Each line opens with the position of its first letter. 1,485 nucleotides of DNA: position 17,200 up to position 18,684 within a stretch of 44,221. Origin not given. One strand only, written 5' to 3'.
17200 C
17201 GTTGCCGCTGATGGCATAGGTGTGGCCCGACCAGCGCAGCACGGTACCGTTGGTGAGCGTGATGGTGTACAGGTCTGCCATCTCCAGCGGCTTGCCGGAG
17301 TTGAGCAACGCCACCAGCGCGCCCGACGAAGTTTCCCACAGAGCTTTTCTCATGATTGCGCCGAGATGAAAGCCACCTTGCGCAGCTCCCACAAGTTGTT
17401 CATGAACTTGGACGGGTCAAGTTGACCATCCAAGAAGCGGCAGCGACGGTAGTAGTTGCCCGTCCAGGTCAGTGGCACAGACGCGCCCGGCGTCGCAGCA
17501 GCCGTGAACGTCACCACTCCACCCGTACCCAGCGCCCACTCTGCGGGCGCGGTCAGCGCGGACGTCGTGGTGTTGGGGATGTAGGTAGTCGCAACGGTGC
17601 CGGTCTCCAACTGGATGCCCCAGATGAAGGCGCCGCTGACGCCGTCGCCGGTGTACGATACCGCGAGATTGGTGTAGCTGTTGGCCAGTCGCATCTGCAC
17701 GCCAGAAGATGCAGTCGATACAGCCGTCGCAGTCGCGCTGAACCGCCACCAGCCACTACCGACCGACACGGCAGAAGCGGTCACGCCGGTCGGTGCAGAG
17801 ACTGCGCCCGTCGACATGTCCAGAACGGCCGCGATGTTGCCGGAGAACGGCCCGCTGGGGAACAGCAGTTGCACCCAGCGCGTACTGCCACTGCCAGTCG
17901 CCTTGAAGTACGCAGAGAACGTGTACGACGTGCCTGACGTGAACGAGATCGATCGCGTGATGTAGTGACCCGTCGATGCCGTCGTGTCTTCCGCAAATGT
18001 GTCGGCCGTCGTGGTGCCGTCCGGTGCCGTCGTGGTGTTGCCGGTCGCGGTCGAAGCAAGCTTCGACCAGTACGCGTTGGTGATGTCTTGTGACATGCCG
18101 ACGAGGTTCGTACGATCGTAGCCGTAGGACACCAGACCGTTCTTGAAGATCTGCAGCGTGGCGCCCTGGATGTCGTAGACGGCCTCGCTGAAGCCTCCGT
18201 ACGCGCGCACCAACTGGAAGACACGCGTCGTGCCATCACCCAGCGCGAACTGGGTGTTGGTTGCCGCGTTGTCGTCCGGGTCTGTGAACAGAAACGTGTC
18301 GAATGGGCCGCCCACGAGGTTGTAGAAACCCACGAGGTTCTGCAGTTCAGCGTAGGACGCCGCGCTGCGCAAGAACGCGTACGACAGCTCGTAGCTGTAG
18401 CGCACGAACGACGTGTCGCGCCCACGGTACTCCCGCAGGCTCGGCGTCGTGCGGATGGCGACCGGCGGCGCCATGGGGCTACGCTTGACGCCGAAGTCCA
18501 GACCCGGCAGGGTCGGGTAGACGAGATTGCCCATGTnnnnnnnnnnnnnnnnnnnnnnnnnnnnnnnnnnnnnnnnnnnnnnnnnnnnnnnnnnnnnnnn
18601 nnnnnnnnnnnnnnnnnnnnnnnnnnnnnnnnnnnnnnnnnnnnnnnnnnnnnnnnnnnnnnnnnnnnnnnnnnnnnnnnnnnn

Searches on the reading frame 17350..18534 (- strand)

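Call 40: search_protein_families(library=pfam, proteins=[window:17350-18534:-], max_evalue=0.001)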
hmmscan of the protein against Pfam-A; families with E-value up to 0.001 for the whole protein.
window:17350-18534:- (394 aa): 1 family
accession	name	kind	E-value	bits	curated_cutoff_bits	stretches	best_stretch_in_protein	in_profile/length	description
PF09343.15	DUF2460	-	2.1e-22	80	30.4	2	26-122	22-124/205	Conserved hypothetical protein 2217 (DUF2460)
